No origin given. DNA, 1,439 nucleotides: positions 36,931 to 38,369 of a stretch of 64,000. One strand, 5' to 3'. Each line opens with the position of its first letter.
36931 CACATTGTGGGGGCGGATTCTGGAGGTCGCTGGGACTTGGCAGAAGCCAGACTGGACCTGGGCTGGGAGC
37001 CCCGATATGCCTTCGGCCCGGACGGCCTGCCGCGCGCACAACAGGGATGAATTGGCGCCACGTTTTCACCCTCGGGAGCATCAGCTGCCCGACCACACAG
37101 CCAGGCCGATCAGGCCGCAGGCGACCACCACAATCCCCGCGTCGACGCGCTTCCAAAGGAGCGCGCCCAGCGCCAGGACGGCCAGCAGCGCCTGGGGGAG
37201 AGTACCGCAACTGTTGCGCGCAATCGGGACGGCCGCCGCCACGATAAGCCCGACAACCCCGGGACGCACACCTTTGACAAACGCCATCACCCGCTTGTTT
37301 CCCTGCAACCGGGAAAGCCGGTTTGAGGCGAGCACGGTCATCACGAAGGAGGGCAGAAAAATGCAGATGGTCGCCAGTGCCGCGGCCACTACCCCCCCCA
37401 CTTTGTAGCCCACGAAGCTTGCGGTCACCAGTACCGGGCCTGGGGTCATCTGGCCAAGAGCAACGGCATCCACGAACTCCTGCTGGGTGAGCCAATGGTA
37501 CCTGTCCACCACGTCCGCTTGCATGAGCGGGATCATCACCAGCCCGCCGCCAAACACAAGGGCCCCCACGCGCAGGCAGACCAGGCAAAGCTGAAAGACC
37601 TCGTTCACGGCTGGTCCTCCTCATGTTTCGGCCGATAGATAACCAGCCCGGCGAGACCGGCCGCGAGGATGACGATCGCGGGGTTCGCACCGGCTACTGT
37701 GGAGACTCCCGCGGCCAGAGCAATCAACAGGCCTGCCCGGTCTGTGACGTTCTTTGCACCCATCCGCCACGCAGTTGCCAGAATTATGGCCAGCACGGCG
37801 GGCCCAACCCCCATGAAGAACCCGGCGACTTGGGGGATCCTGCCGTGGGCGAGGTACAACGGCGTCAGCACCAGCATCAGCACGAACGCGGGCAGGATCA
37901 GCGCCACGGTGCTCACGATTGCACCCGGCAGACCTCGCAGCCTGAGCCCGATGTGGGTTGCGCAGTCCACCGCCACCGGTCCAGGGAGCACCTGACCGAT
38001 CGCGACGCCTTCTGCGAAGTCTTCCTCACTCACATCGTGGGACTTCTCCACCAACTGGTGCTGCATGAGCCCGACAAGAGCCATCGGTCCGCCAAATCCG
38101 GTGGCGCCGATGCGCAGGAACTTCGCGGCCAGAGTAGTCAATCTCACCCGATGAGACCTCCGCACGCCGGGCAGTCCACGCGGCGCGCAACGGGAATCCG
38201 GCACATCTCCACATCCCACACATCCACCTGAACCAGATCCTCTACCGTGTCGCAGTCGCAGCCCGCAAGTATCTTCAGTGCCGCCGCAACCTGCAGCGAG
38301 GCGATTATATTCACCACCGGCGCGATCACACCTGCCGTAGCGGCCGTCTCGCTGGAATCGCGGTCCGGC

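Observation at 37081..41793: Seven-gene operon fusing oxyanion transport with a ubiquitin-like protein and two E1-like enzymes (ModA-ModB-E1-Ubl-E1-ChrA-ChrA)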

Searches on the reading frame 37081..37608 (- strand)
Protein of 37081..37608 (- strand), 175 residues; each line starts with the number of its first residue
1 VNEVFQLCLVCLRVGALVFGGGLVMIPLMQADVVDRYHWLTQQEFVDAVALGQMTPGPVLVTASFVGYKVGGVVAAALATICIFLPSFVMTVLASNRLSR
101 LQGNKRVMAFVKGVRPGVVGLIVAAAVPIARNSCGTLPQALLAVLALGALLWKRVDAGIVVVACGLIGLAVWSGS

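Call 3: search_protein_families(library=pfam, proteins=[window:37081-37608:-], max_evalue=0.01)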
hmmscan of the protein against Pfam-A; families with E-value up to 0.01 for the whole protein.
window:37081-37608:- (175 aa): 1 family
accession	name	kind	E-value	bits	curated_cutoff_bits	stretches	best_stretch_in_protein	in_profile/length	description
PF02417.20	Chromate_transp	-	1e-47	162.7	28.6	1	5-169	1-166/166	Chromate transporter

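Call 4: search_protein_families(library=ncbifam, proteins=[window:37081-37608:-], max_evalue=0.01)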
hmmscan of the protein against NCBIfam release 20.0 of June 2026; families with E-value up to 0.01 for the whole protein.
window:37081-37608:- (175 aa): 3 families
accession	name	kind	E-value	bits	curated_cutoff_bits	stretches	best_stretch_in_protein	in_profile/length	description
TIGR00937.1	2A51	subfamily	3.3e-47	161.9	171.7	1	4-168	203-368/368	chromate efflux transporter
NF053760.1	ChrTpChrABac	equivalog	8.7e-21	74.9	250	1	9-168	8-171/178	chromate efflux transporter ChrA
NF053759.1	ChrTpChrBBac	equivalog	1.8e-19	70.2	250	1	6-164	3-165/180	chromate efflux transporter ChrB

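Call 83: search_protein_families(library=padloc, proteins=[window:37081-37608:-], max_evalue=0.001)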
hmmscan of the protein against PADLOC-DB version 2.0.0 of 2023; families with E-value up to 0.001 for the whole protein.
window:37081-37608:- (175 aa): 0 families

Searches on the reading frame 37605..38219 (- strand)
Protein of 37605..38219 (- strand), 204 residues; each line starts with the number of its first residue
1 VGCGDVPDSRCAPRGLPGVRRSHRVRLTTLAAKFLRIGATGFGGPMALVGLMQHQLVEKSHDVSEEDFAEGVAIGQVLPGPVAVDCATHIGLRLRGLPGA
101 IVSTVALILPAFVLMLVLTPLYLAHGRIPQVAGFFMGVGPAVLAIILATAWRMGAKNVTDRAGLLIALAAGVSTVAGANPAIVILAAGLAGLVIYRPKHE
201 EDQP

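Call 3: search_protein_families(library=pfam, proteins=[window:37605-38219:-], max_evalue=0.01)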
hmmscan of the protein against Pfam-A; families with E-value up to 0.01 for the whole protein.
window:37605-38219:- (204 aa): 1 family
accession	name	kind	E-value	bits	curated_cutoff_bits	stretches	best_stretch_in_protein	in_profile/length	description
PF02417.20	Chromate_transp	-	6.6e-44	150.3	28.6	1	29-192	2-166/166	Chromate transporter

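Call 4: search_protein_families(library=ncbifam, proteins=[window:37605-38219:-], max_evalue=0.01)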
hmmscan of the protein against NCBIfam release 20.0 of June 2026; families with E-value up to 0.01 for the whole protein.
window:37605-38219:- (204 aa): 3 families
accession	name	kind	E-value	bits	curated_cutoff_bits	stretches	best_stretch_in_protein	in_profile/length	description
TIGR00937.1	2A51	subfamily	3.1e-41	142.2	171.7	1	34-198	1-166/368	chromate efflux transporter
NF053759.1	ChrTpChrBBac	equivalog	1.7e-20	73.5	250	1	29-196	3-174/180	chromate efflux transporter ChrB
NF053760.1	ChrTpChrABac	equivalog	2.7e-18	66.8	250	1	31-193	7-173/178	chromate efflux transporter ChrA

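Call 83: search_protein_families(library=padloc, proteins=[window:37605-38147:-], max_evalue=0.001)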
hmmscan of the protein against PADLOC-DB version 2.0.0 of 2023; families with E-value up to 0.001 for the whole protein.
window:37605-38147:- (180 aa): 0 families
